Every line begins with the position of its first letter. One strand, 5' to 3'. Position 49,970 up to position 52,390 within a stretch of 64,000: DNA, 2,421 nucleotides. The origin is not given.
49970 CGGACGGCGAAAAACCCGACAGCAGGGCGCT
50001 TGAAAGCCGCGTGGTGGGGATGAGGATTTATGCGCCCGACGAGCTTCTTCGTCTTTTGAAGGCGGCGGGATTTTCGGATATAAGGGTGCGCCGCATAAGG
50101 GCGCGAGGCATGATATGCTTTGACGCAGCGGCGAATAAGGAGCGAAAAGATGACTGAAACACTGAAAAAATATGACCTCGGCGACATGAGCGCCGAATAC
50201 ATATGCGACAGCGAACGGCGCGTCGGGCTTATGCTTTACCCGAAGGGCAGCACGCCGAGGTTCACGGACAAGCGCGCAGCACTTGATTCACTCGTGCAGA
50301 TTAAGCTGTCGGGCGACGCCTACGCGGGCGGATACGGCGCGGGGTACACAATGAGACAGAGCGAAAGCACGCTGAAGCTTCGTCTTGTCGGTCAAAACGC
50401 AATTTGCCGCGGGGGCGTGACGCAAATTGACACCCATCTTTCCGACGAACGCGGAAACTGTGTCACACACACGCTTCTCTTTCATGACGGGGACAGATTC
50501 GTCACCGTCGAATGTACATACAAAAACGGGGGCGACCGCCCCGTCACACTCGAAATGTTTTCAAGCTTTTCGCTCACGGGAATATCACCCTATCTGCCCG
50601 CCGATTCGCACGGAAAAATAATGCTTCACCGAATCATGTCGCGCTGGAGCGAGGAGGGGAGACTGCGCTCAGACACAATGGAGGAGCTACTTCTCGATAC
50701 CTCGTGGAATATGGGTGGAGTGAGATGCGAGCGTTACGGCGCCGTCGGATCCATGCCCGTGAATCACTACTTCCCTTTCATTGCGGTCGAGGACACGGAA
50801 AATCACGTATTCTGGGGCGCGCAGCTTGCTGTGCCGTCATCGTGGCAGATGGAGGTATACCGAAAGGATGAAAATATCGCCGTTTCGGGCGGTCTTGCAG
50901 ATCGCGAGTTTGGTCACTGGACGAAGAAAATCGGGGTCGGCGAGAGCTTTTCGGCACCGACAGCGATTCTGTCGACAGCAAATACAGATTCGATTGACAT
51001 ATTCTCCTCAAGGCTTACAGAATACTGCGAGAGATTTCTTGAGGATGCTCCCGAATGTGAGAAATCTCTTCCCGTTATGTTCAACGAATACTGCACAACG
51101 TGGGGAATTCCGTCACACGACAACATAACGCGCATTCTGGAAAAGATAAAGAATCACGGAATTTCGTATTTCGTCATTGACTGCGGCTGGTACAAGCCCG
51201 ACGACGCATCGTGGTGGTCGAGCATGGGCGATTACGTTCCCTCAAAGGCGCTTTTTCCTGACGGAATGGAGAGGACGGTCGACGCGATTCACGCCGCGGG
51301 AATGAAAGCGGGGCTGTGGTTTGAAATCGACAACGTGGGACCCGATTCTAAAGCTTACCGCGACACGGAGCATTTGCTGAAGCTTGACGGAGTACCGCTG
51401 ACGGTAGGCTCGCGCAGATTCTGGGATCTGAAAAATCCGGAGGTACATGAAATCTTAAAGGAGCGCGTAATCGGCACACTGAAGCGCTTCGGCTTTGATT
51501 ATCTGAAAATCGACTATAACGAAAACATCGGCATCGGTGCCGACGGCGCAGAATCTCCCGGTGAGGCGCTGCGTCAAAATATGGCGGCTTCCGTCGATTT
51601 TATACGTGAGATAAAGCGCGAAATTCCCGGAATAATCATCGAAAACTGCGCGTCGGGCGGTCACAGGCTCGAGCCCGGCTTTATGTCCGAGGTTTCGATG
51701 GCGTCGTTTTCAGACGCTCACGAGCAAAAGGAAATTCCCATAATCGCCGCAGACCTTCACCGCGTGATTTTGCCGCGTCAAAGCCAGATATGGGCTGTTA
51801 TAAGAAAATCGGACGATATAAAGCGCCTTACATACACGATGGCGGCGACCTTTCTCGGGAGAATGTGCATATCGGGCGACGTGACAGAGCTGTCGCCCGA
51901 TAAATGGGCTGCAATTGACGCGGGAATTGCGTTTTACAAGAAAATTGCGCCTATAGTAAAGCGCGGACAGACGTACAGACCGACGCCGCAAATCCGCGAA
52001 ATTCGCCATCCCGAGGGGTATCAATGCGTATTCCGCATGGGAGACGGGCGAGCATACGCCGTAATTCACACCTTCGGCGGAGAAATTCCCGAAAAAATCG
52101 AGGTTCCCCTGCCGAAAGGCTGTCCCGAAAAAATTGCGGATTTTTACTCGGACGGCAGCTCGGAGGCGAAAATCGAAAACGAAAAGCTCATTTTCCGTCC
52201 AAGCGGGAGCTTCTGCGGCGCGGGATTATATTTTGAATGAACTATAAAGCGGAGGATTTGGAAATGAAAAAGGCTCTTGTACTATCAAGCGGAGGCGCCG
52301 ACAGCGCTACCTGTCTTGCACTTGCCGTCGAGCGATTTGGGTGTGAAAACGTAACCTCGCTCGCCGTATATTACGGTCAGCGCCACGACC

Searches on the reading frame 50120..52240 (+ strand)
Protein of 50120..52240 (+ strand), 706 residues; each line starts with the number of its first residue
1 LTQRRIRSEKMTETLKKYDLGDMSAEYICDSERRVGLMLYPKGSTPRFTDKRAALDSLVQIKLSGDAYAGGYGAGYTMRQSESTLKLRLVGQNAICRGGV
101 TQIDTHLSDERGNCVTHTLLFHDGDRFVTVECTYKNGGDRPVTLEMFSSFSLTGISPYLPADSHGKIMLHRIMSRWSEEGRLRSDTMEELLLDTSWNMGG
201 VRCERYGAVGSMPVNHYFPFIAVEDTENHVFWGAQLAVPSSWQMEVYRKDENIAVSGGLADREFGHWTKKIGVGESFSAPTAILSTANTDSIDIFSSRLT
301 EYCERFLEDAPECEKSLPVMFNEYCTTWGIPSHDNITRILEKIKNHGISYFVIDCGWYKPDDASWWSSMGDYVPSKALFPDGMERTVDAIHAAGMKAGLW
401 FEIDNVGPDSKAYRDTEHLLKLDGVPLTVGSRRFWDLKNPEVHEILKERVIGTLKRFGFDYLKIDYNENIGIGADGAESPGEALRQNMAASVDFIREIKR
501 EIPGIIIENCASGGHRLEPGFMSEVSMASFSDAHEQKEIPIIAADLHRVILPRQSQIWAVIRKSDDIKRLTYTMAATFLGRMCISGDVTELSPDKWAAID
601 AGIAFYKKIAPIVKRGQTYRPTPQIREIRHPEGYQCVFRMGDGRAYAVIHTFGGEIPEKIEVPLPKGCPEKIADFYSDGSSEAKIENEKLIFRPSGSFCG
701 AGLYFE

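Call 6: search_protein_families(library=pfam, proteins=[window:50120-52240:+])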
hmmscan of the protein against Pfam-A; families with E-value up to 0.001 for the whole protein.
window:50120-52240:+ (706 aa): 2 families
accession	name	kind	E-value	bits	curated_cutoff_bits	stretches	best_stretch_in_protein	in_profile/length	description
PF02065.24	Melibiase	-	7.3e-36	124.3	27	1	276-616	1-347/347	Melibiase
PF01055.32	Glyco_hydro_31_2nd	-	3e-07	30.5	23.5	1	327-472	15-162/328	Glycosyl hydrolases family 31 TIM-barrel domain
